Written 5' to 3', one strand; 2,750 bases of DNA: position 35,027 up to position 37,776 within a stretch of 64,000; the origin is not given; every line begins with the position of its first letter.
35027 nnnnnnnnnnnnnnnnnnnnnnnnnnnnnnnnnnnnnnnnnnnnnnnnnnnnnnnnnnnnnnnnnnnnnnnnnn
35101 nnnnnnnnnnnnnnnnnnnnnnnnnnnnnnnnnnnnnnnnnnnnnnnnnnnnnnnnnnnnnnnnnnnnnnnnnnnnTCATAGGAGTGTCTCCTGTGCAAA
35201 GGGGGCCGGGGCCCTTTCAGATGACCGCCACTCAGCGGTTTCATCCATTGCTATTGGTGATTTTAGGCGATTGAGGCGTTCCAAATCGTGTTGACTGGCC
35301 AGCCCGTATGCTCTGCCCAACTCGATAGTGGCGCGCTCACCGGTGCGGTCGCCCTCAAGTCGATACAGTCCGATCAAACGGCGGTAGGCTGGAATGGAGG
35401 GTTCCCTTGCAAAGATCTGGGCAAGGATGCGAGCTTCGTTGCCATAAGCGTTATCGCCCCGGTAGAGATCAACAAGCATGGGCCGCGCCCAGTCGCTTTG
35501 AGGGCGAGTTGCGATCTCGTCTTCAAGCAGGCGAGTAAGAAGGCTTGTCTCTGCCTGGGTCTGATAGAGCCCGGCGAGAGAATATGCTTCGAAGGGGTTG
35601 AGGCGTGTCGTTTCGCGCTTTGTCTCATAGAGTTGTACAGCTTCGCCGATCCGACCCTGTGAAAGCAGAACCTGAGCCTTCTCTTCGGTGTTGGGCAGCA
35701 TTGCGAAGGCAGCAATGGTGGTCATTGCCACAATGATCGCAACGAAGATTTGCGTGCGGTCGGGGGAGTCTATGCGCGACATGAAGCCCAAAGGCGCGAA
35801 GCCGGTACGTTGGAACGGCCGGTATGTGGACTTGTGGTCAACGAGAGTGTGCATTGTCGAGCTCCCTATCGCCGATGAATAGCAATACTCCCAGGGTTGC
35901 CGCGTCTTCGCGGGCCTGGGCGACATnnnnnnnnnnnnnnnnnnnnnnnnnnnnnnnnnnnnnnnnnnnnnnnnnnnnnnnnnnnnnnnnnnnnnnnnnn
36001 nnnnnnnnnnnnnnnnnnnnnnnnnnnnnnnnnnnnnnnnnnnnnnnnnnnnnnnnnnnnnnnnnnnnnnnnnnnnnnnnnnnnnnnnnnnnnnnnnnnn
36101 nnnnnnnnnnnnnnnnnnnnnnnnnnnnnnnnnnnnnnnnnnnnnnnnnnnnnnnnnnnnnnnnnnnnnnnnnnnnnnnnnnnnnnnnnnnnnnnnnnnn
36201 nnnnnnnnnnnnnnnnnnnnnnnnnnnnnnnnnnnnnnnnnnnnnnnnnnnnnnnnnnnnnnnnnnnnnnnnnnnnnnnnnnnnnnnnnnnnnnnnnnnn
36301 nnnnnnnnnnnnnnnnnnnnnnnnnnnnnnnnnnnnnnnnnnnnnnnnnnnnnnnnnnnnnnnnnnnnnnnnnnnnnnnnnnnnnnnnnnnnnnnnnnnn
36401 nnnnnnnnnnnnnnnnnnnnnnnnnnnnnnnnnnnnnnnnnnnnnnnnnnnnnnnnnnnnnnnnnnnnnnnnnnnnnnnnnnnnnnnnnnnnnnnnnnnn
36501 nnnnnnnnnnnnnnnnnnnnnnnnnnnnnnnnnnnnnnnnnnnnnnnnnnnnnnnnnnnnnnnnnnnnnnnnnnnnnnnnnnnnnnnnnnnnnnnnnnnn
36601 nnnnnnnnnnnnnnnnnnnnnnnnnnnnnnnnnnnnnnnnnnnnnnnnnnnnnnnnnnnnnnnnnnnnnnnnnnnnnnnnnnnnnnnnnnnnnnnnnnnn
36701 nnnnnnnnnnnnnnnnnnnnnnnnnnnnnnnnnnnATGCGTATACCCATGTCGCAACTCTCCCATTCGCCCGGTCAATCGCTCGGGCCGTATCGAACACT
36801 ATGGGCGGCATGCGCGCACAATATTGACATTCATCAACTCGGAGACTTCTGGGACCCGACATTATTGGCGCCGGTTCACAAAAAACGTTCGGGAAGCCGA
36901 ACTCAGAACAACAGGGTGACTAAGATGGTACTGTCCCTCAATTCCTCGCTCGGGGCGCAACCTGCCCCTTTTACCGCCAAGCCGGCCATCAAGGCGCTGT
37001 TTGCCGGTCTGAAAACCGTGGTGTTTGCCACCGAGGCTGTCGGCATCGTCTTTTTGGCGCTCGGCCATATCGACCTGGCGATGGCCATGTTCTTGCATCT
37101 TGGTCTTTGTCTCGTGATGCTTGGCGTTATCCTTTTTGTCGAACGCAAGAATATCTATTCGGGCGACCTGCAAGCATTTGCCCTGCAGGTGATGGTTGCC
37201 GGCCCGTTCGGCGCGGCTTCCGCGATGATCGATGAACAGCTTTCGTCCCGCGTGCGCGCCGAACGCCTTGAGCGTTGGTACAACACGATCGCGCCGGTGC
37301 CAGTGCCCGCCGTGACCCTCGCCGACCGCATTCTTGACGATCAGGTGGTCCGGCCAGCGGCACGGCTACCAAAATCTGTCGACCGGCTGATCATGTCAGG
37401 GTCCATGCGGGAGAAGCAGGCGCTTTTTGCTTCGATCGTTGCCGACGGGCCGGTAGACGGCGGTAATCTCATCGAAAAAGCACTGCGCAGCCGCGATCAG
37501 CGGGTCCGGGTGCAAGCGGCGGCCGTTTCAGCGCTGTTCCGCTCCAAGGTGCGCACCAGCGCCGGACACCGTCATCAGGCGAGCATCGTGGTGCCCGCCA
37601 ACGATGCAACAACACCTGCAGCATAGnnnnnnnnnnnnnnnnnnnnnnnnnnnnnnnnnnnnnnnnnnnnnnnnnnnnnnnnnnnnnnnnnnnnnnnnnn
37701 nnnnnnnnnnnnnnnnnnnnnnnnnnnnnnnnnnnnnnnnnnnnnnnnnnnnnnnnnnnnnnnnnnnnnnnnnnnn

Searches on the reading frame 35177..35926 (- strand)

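Call 7: search_protein_families(library=pfam, proteins=[window:35177-35926:-], max_evalue=0.001)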
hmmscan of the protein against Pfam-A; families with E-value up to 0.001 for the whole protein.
window:35177-35926:- (249 aa): 0 families

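Call 20: search_protein_families(library=pfam, proteins=[window:35177-35926:-], max_evalue=10)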
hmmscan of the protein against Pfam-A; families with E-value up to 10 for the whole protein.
window:35177-35926:- (249 aa): 3 families
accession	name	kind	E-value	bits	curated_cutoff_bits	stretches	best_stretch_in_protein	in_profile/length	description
PF25170.1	TPR_WDR35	-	0.0043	17.4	27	1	82-101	9-28/68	WD repeat-containing protein 35, TPR repeats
PF13176.12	TPR_7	-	0.072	13.7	27.9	0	84-102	6-24/36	Tetratricopeptide repeat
PF13428.12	TPR_14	-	0.13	13.5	23.5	0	83-101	7-25/44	Tetratricopeptide repeat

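Call 62: search_protein_families(library=ncbifam, proteins=[window:35177-35926:-], max_evalue=0.01)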
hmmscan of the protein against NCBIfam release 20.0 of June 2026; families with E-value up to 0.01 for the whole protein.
window:35177-35926:- (249 aa): 0 families

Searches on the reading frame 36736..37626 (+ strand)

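Call 7: search_protein_families(library=pfam, proteins=[window:36736-37626:+], max_evalue=0.001)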
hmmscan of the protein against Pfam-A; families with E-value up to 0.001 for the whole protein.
window:36736-37626:+ (296 aa): 0 families

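Call 20: search_protein_families(library=pfam, proteins=[window:36736-37626:+], max_evalue=10)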
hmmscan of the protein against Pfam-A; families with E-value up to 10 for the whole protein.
window:36736-37626:+ (296 aa): 0 families

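Call 62: search_protein_families(library=ncbifam, proteins=[window:36736-37626:+], max_evalue=0.01)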
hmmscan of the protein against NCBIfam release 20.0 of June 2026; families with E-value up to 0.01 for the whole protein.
window:36736-37626:+ (296 aa): 2 families
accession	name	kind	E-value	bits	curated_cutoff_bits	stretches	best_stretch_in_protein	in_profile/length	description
NF035938.1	EboA_domain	domain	0.004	17.4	50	1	208-269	16-77/140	EboA domain-containing protein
NF009224.0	PRK12574.1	equivalog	0.0043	17.4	171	1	83-137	82-134/141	monovalent cation/H+ antiporter subunit B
